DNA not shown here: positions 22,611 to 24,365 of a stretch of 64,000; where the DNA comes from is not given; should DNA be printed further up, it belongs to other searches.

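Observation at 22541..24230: Decayed type I RM locus: hsdM and hsdS reduced to short stubs adjacent to an intact hsdR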

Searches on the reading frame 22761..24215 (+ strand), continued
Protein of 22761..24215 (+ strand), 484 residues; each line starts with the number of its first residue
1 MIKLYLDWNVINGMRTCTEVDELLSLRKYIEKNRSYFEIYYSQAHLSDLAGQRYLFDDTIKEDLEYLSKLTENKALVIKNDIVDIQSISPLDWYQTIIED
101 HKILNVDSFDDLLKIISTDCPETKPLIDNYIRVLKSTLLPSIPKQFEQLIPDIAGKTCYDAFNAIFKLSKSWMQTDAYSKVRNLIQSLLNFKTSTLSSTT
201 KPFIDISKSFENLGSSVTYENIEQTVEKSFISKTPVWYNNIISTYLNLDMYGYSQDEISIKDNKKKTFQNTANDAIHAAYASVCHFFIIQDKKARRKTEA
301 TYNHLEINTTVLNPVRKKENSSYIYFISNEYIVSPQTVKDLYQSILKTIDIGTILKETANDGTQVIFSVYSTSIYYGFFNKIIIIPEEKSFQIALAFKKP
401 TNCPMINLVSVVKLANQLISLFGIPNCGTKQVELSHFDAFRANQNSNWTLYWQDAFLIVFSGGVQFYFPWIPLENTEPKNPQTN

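Call 74: find_encoding_contigs(protein=P0014, flank=8000, max_places=3)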
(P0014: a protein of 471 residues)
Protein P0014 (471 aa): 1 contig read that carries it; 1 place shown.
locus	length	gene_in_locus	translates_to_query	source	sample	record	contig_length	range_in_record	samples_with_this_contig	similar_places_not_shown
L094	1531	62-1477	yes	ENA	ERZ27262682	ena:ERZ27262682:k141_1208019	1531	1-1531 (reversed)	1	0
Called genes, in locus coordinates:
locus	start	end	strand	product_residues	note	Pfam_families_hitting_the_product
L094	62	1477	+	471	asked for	-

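Call 75: search_protein_families(library=pfam, proteins=[P0015], max_evalue=0.01)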
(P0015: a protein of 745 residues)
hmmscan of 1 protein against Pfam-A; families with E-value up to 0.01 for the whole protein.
P0015 (745 aa): 0 families

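Call 76: find_encoding_contigs(protein=P0029, flank=8000, max_places=3)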
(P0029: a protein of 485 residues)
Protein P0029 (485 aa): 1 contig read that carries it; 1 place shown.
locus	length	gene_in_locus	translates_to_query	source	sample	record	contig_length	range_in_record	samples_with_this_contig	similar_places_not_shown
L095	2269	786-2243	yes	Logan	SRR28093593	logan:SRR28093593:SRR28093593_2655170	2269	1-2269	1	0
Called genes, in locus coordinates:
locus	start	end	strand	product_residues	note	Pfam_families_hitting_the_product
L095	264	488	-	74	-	-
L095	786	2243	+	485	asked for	-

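Call 80: find_related_loci(query=A4, collection=metagenome_contigs, flank=7000)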
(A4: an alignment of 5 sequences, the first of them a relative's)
Query A4 (484 aa) in metagenome_contigs; peptide patterns used: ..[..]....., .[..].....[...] (x = any residue, [..] = any of these).
144 stretches matched a pattern; 6 encode a relative of the query (tblastn E <= 1e-3); 6 distinct loci.
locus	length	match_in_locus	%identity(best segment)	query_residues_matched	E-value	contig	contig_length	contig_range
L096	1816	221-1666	46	1-479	1e-159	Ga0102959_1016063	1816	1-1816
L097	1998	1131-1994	49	1-285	3e-95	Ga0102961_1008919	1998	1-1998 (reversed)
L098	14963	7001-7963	31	1-314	1e-36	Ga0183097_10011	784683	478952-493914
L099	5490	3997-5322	25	1-440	3e-22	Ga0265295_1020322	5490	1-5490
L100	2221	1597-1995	28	1-139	2e-8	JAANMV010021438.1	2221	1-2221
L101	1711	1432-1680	34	1-76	4e-7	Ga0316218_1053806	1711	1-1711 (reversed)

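Call 82: search_protein_families(library=pfam, proteins=[L097:263-1048:+, L098:3496-5133:+, L098:5878-6624:+, L098:8526-8966:+, L098:9007-9615:+, L099:2999-3985:+, L099:1690-2352:+, L100:14-1570:+, L098:697-3285:-, L098:10700-14962:-], max_evalue=0.001)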
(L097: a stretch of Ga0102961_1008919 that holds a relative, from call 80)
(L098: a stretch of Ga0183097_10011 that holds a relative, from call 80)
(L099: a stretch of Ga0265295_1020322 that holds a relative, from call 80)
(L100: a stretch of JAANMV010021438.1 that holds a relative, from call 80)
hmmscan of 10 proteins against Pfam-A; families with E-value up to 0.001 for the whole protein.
L097:263-1048:+ (262 aa): 1 family
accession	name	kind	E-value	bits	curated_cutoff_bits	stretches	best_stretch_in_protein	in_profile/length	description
PF14355.11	Abi_C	-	4e-07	30.5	24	1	164-237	4-81/83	Abortive infection C-terminus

L098:3496-5133:+ (546 aa): 1 family
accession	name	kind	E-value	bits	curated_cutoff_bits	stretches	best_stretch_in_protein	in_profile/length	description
PF01663.27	Phosphodiest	-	3.7e-47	162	23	1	32-477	1-322/342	Type I phosphodiesterase / nucleotide pyrophosphatase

L098:5878-6624:+ (249 aa): 0 families

L098:8526-8966:+ (147 aa): 2 families
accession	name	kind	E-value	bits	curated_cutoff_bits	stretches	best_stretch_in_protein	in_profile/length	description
PF00903.31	Glyoxalase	-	2.5e-14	54.1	20.6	1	18-143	2-121/121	Glyoxalase/Bleomycin resistance protein/Dioxygenase superfamily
PF13669.12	Glyoxalase_4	-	2.1e-08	34.8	27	1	19-127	1-104/109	Glyoxalase/Bleomycin resistance protein/Dioxygenase superfamily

L098:9007-9615:+ (203 aa): 0 families

L099:2999-3985:+ (329 aa): 1 family
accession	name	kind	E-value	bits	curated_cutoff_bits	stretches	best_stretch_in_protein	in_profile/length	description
PF14175.11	YaaC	-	2.4e-29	103.1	27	1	12-320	3-307/307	YaaC-like Protein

L099:1690-2352:+ (221 aa): 0 families

L100:14-1570:+ (519 aa): 0 families

L098:697-3285:- (863 aa): 5 families
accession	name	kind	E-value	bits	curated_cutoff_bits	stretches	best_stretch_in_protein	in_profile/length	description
PF22666.2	Glyco_hydro_2_N2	-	3.1e-58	196.9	27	1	43-206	1-166/167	Glycosyl hydrolase 2 galactose-binding domain-like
PF17753.7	Ig_mannosidase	-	2.2e-17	63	22.6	1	774-856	1-80/81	Ig-fold domain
PF17786.7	Mannosidase_ig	-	1.6e-16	61.1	23.4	1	683-771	2-91/91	Mannosidase Ig/CBM-like domain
PF00703.27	Glyco_hydro_2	-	1.2e-09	39.3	23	1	217-324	1-109/109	Glycosyl hydrolases family 2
PF02837.24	Glyco_hydro_2_N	-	5.3e-09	36.7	28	1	92-158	67-132/169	Glycosyl hydrolases family 2, sugar binding domain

L098:10700-14962:- (1421 aa): 23 families
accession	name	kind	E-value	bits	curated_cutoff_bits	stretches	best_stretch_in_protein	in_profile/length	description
PF00005.33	ABC_tran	-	3.2e-35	122.2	25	2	1256-1342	59-136/137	ABC transporter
PF02463.25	SMC_N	-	5.6e-18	65.6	40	0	490-565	135-210/220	RecF/RecN/SMC N terminal domain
PF13304.12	AAA_21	-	1.8e-14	54.9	27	0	1317-1369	242-295/304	AAA domain, putative AbiEii toxin, Type IV TA system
PF17755.6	UvrA_DNA-bind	-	1.5e-12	48.3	23.2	1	771-866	1-91/110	UvrA DNA-binding domain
PF13555.12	AAA_29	-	3.9e-12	46.2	27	1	1112-1147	12-50/61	P-loop containing region of AAA domain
PF13191.12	AAA_16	-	6.8e-11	43.4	32.6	0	1117-1170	19-82/167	AAA ATPase domain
PF03193.22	RsgA_GTPase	-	2.7e-09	37.5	30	0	270-319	81-129/174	RsgA GTPase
PF00684.25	DnaJ_CXXCXGXG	-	3.3e-08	34.1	32.7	0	1220-1254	16-53/65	DnaJ central domain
PF20720.3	nSTAND3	-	7.1e-08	32.7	27.2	0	1122-1176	17-68/155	Novel STAND NTPase 3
PF13401.12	AAA_22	-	4.2e-07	30.8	27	0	1122-1148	5-31/130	AAA domain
PF13671.12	AAA_33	-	8.3e-07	29.8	27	0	1124-1198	1-68/143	AAA domain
PF06745.19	ATPase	-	1.1e-06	28.6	26.6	0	1119-1160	16-58/231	KaiC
PF13481.12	AAA_25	-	1.6e-06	28.3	27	0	1119-1145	30-56/195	AAA domain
PF13175.12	AAA_15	-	6.5e-06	26.4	32.1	0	1320-1378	309-366/374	AAA ATPase domain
PF09848.15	SLFN-g3_helicase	-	1.1e-05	25.4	24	0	1124-1213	3-98/354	Schlafen group 3, DNA/RNA helicase domain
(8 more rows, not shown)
